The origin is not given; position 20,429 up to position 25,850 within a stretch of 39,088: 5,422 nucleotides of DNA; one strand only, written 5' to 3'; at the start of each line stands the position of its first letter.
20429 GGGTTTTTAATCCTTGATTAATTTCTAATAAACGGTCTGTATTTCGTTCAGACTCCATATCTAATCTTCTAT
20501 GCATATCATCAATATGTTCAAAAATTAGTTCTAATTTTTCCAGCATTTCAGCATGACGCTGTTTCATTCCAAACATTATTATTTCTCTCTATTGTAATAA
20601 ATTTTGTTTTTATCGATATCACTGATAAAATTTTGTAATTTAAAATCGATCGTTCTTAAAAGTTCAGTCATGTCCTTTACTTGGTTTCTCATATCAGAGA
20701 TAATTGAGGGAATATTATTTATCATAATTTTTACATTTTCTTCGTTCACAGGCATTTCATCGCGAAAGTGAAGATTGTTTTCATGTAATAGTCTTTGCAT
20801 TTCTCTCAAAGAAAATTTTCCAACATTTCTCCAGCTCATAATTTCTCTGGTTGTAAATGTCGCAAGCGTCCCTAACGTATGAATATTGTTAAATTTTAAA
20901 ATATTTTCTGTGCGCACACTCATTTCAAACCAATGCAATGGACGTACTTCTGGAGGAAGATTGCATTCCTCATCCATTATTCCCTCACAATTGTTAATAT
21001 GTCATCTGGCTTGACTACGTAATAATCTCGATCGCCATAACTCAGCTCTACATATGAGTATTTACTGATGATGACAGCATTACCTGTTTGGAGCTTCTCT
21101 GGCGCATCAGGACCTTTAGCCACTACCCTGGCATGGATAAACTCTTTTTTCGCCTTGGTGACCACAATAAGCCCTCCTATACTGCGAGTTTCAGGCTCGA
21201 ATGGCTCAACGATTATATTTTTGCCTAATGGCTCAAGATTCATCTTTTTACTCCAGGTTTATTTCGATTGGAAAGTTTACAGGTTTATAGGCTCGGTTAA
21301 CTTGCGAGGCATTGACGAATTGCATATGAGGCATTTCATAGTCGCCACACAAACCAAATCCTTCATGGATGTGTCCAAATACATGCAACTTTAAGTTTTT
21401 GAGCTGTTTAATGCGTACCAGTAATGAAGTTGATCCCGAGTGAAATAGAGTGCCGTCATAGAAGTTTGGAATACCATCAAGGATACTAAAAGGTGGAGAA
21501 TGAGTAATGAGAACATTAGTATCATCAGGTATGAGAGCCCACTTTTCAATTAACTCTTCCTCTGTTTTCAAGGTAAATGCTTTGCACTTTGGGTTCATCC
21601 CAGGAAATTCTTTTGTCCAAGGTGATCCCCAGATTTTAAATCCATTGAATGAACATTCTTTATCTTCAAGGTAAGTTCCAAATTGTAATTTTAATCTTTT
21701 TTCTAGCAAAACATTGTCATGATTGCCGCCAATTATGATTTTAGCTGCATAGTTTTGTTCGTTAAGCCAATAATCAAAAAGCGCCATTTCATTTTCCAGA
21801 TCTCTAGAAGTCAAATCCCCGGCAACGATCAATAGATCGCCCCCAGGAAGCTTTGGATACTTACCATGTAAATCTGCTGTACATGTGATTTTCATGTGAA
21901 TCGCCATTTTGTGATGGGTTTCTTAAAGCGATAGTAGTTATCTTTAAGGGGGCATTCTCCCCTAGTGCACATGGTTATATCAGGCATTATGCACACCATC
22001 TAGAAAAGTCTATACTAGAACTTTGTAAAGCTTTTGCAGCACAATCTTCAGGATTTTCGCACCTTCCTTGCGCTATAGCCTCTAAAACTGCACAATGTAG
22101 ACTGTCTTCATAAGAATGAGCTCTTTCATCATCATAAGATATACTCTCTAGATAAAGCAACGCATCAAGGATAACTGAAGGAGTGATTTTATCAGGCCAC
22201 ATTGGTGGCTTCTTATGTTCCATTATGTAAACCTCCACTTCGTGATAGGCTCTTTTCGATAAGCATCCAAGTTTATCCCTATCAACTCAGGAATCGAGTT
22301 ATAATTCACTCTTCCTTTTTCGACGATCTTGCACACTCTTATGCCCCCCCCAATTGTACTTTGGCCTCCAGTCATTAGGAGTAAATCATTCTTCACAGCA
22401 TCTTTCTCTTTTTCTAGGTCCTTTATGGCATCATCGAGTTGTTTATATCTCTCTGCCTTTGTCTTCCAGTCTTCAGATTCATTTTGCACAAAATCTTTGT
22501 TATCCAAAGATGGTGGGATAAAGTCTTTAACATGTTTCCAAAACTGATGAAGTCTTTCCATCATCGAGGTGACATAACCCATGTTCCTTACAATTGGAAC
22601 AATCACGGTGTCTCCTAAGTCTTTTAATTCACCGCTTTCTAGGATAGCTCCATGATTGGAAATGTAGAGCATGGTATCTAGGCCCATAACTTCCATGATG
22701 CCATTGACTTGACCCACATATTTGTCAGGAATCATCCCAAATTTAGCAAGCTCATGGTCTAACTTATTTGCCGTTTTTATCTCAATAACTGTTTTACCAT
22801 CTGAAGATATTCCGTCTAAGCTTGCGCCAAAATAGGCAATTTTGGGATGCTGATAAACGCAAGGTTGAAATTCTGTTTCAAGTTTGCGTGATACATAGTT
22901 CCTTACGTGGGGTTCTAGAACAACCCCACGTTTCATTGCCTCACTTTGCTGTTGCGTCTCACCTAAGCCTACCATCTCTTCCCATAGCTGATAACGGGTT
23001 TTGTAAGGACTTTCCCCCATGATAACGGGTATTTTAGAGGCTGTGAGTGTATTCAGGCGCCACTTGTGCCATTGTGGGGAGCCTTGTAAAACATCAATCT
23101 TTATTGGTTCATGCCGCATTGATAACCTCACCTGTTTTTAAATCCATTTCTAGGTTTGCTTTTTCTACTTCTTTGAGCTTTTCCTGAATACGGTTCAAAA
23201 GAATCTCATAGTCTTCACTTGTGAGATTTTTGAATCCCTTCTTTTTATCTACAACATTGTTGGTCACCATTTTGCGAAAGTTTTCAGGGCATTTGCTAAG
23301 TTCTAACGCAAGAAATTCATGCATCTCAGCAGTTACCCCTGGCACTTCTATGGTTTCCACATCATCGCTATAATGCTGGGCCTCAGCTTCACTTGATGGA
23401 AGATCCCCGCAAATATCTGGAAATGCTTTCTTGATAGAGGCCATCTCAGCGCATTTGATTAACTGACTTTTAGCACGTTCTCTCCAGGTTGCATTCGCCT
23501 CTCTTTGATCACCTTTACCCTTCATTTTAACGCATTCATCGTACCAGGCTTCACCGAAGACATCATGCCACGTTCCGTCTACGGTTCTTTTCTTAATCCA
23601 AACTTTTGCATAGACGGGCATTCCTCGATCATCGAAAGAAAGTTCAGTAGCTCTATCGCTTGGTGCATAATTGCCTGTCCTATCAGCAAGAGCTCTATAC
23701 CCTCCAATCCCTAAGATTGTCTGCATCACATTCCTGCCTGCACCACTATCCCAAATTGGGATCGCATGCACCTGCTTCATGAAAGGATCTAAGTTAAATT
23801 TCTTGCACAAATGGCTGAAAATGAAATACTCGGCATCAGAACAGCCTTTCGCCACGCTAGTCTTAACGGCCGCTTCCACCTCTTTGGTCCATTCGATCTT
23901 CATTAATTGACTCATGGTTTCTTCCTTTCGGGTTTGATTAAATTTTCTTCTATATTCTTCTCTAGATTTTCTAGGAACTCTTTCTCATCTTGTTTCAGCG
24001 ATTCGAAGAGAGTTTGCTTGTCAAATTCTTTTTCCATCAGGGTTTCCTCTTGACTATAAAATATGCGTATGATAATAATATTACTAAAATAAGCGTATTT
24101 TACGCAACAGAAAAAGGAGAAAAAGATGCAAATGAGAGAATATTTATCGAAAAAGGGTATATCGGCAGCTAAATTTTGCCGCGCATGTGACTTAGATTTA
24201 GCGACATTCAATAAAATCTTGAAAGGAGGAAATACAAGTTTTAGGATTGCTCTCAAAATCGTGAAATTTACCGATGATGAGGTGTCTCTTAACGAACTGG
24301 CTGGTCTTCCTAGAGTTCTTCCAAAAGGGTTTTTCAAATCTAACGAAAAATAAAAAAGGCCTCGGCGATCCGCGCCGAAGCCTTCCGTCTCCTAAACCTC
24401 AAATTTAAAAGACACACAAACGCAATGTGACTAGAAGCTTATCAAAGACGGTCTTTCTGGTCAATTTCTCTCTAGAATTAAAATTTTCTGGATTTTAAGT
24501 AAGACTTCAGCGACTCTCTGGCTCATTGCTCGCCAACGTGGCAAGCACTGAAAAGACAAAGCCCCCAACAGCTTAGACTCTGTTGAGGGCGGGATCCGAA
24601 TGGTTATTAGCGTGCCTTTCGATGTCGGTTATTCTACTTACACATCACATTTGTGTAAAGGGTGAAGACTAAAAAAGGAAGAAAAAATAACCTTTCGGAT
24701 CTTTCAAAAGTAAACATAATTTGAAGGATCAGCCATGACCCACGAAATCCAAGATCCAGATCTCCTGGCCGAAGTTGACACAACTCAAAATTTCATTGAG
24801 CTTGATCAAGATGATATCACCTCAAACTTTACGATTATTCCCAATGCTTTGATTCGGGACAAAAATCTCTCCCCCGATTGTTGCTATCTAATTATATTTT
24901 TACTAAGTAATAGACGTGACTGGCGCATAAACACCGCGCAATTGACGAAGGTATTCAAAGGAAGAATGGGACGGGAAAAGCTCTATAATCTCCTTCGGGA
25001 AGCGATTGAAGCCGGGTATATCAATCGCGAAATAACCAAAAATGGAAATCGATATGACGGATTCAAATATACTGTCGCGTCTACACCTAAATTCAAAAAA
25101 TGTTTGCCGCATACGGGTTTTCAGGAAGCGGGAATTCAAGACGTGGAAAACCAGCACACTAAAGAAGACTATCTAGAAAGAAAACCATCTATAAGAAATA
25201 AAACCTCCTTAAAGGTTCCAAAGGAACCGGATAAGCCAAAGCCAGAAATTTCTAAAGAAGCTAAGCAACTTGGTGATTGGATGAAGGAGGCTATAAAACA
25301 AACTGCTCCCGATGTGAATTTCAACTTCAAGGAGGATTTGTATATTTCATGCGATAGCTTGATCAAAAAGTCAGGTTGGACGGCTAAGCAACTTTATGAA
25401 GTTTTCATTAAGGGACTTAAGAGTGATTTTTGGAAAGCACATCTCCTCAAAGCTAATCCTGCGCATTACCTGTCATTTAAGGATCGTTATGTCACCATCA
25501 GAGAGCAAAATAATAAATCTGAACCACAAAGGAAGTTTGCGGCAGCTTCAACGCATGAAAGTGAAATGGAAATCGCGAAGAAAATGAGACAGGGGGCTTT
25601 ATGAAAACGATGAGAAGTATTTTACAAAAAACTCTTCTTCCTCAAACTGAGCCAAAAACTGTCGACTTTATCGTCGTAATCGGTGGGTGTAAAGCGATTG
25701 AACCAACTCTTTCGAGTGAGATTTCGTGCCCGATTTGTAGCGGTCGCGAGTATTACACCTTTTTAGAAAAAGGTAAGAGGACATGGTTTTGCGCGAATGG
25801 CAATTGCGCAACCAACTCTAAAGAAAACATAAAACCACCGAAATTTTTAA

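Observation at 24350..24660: Candidate 270-nt structured leftward RNA between the cro-like gene and the replication initiator gene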

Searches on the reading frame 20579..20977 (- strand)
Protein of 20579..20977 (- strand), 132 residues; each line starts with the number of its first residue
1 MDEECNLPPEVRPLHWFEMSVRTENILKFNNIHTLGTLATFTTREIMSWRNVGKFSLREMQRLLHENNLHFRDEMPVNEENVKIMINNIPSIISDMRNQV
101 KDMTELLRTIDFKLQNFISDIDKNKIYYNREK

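Call 77: search_protein_families(library=pfam, proteins=[window:20579-20977:-], max_evalue=0.001)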
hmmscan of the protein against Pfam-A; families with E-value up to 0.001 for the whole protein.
window:20579-20977:- (132 aa): 1 family
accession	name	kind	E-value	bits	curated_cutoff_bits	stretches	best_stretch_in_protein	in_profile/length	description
PF03118.21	RNA_pol_A_CTD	-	1.9e-10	40.8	23.8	1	17-66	18-67/67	Bacterial RNA polymerase, alpha chain C terminal domain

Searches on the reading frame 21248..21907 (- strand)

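Call 11: search_protein_families(library=pfam, proteins=[window:21248-21907:-], max_evalue=0.01)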
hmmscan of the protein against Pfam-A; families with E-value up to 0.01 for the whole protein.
window:21248-21907:- (219 aa): 1 family
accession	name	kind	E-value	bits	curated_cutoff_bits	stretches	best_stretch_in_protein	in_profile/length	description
PF00149.33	Metallophos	-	5.8e-13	50.1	21.5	1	5-182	1-190/191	Calcineurin-like phosphoesterase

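Call 12: search_protein_families(library=phrogs, proteins=[window:21248-21907:-], max_evalue=0.01)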
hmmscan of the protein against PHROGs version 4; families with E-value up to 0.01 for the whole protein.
window:21248-21907:- (219 aa): 2 families
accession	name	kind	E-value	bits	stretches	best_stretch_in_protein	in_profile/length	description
phrog_1649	-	other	3.1e-13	50.1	1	3-184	34-255/308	metallo-phosphoesterase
phrog_547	-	other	2.1e-05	24.8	1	23-77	73-126/245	phosphoesterase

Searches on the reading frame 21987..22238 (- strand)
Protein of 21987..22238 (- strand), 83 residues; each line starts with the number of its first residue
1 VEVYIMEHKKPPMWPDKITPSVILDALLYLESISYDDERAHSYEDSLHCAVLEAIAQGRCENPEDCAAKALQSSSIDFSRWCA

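Call 11: search_protein_families(library=pfam, proteins=[window:21987-22238:-], max_evalue=0.01)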
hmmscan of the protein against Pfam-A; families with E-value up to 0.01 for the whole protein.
window:21987-22238:- (83 aa): 0 families

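Call 12: search_protein_families(library=phrogs, proteins=[window:21987-22238:-], max_evalue=0.01)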
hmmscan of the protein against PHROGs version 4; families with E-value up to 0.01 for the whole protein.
window:21987-22238:- (83 aa): 1 family
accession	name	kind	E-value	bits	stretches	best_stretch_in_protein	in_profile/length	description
phrog_10733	-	unknown function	6.4e-17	62.5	1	34-83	23-71/71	-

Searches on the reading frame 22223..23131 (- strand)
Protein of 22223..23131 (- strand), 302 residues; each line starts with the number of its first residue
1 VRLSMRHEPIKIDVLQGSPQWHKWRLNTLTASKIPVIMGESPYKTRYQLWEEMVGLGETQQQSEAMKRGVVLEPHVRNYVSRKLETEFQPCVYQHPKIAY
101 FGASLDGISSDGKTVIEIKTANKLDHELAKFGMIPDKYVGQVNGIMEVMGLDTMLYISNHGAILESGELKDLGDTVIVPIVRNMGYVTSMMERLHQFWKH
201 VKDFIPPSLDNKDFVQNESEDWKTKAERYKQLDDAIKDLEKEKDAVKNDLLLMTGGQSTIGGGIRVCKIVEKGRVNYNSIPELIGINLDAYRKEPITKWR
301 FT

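Call 11: search_protein_families(library=pfam, proteins=[window:22223-23131:-], max_evalue=0.01)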
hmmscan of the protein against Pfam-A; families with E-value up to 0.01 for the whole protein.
window:22223-23131:- (302 aa): 1 family
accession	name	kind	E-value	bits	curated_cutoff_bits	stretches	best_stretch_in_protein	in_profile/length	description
PF09588.16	YqaJ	-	4.3e-22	79.4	22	1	20-150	1-148/150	YqaJ-like viral recombinase domain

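Call 12: search_protein_families(library=phrogs, proteins=[window:22223-23131:-], max_evalue=0.01)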
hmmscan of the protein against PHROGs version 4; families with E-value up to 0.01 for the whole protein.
window:22223-23131:- (302 aa): 4 families
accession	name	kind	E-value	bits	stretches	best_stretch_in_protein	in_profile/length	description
phrog_434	-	DNA, RNA and nucleotide metabolism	2e-54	186.2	1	11-302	50-360/372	RecE-like recombination exonuclease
phrog_7655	-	DNA, RNA and nucleotide metabolism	9.9e-20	71.8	1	12-163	4-156/551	RecE-like recombination exonuclease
phrog_149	-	DNA, RNA and nucleotide metabolism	3.6e-15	56.4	1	7-252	590-843/1242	exonuclease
phrog_19855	-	head and packaging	8.5e-05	21.2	1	11-124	457-576/1257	virion structural protein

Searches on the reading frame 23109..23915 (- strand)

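Call 11: search_protein_families(library=pfam, proteins=[window:23109-23915:-], max_evalue=0.01)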
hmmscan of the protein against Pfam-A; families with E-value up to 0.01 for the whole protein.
window:23109-23915:- (268 aa): 1 family
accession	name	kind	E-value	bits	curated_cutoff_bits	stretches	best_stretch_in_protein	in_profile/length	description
PF03837.19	RecT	-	7e-18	65.3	24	1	10-175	4-184/198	RecT family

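Call 12: search_protein_families(library=phrogs, proteins=[window:23109-23915:-], max_evalue=0.01)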
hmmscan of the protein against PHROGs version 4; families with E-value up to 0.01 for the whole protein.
window:23109-23915:- (268 aa): 4 families
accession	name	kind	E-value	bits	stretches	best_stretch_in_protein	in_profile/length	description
phrog_2449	-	DNA, RNA and nucleotide metabolism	2.9e-29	103.6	1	4-235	12-259/301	single strand annealing protein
phrog_2780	-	DNA, RNA and nucleotide metabolism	1.6e-27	97.9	1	8-252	35-277/369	RecT-like ssDNA annealing protein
phrog_252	-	DNA, RNA and nucleotide metabolism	1.6e-12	48.5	1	21-205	38-205/263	Bet-like ssDNA annealing protein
phrog_10056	-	DNA, RNA and nucleotide metabolism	1.3e-09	39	1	22-262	39-271/302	RecT-like ssDNA annealing protein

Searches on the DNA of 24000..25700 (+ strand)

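Call 8: search_dna_similar(query=window:24000-25700:+, collection=phages, mode=distant, max_rows=20)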
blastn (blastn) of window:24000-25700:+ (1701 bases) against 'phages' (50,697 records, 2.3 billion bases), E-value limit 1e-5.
No match.
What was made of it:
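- Tried and rejected: GenBank phage DNA search (blastn) with 24000-25700 gave no match (call 8).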

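Call 30: search_rna_families(source=window, start=24250, end=24800, threshold=evalue, max_evalue=10, show_alignments=2)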
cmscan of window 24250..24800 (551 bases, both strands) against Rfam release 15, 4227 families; matches with E-value up to 10: 9.
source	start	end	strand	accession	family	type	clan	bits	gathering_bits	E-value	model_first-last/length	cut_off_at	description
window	24348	24415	-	RF04319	BTncRNA_FopS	Gene; sRNA;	-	25.3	56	0.13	1-71/71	no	Bacteroidetes FopS (family of paralogous sRNAs)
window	24658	24703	+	RF00351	snoR20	Gene; snRNA; snoRNA; CD-box;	-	19.3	43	6.1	1-90/90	no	Small nucleolar RNA R20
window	24321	24384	+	RF02844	RefA9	Gene; antisense;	-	18.8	49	2.6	1-64/64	no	Enterococcus sRNA A9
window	24345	24387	-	RF00489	ctRNA_p42d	Gene; antisense;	-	16.7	50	1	1-46/46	no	ctRNA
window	24353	24484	-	RF04180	BTnc231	Gene; sRNA;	-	15.5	80.4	1.3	1-154/154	no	Bacteroides sRNA BTnc231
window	24287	24390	+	RF00514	His_leader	Cis-reg; leader;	-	14.5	49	8.7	1-126/126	no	Histidine operon leader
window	24270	24300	+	RF01307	sR55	Gene; snRNA; snoRNA; CD-box;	-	12.4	35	4.4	1-65/65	no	Small nucleolar RNA sR55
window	24328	24450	-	RF00264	SNORA64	Gene; snRNA; snoRNA; HACA-box;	CL00041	11.7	35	9.6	1-133/133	no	Small nucleolar RNA SNORA64/SNORA10 family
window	24270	24290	+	RF01126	sR41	Gene; snRNA; snoRNA; CD-box;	-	9.9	54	9.9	1-53/53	no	Small nucleolar RNA sR41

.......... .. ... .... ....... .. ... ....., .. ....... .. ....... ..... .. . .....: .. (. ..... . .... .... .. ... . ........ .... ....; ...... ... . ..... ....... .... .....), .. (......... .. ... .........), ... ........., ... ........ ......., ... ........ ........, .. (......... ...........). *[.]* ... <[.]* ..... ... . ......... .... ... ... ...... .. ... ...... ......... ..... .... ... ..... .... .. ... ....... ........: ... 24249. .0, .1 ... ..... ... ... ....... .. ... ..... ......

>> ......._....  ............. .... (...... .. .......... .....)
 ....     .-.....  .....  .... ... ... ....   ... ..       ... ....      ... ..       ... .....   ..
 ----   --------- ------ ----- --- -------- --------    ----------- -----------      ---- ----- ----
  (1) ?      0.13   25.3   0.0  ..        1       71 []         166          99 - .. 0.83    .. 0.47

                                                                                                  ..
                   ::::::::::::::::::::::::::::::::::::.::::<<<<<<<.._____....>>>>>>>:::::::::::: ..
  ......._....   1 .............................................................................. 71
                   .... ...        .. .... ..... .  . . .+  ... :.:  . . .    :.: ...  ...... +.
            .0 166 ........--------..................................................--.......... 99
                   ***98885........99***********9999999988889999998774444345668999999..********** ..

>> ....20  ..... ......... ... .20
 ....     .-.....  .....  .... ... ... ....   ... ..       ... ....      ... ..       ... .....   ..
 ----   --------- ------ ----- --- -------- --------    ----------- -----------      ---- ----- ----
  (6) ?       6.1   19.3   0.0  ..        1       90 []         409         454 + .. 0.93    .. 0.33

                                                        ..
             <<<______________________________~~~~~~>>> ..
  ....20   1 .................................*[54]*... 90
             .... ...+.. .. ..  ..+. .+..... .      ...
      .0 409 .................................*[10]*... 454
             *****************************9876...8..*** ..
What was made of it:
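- On Plasmid-type rep countertranscript (ctRNA): The best sub-threshold hit is ctRNA_p42d at 16.7 bits against 50, E = 1, on the T2 hairpin only (call 30).
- Closest known: Plasmid copy-control countertranscripts. Different: The best is ctRNA_p42d at 16.7 bits against a threshold of 50, and it covers only the T2 hairpin (call 30).
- Tried and rejected: In E-value mode on the gap it gave only sub-threshold hits driven by the T2 hairpin: FopS at 25 bits against 56, and ctRNA_p42d at 16.7 against 50 (call 30).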

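Call 65: search_rna_families(sources=[L047, L005, L006, L010, L011, L014, L015, L021, L023, L025, L026, L029, L038, L043], threshold=gathering)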
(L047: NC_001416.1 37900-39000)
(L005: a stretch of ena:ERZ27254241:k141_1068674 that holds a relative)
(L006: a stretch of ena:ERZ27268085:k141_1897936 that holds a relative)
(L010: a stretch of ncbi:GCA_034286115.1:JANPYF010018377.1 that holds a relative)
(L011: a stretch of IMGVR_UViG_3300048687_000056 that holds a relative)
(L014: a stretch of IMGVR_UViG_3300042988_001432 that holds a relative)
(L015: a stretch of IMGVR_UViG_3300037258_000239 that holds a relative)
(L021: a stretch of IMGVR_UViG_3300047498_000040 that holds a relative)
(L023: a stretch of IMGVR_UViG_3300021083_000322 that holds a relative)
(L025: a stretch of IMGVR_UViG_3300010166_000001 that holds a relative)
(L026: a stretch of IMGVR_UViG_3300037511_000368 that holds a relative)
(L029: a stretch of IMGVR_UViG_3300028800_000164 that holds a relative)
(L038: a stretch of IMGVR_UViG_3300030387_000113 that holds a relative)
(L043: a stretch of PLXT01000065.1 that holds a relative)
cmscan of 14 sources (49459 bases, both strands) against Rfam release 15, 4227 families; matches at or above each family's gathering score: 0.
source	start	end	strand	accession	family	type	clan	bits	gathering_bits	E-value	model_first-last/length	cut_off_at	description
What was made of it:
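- On Lambda OOP-type antisense RNA: Rfam has no OOP model to test against (call 65).
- Closest known: Lambda OOP RNA. Different: Rfam has no OOP model, since lambda's own oop region gives no hit (call 65).
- Tried and rejected: Rfam on lambda's oop region and on 13 relatives also found nothing, so Rfam cannot test OOP membership (call 65).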

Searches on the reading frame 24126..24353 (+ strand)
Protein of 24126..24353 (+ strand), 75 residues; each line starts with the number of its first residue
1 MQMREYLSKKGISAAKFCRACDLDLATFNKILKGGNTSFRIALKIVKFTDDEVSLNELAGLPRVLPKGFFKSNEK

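Call 11: search_protein_families(library=pfam, proteins=[window:24126-24353:+], max_evalue=0.01)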
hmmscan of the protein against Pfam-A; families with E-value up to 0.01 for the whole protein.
window:24126-24353:+ (75 aa): 1 family
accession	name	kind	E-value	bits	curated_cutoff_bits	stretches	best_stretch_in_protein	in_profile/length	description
PF13443.12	HTH_26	-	0.00024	21.7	22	1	3-42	2-43/63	Cro/C1-type HTH DNA-binding domain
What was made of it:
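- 24126..24353 (+): cro-like HTH gene (75 aa). Pfam HTH_26, E = 2e-4, just under the cut-off (call 11).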

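Call 12: search_protein_families(library=phrogs, proteins=[window:24126-24353:+], max_evalue=0.01)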
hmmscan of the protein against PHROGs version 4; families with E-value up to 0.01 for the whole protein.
window:24126-24353:+ (75 aa): 2 families
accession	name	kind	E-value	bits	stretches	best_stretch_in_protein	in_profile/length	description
phrog_925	-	DNA, RNA and nucleotide metabolism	0.0039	17.9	1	2-36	8-42/67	HTH DNA binding protein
phrog_296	-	integration and excision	0.0067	16.1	1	2-48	231-279/626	DNA transposition protein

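Call 36: find_homologous_proteins(query=window:24126-24353:+)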
Query window:24126-24353:+ (75 aa): 1 proteins with E <= 0.001 among 1 candidates.
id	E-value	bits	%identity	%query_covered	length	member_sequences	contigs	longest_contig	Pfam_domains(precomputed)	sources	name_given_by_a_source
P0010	1.2e-41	157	100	100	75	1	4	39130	-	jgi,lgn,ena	-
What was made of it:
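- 24126..24353 (+): Its only match among 5.8 billion proteins is itself (call 36).
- Tried and rejected: The cro-like protein search returned only the protein itself (call 36).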
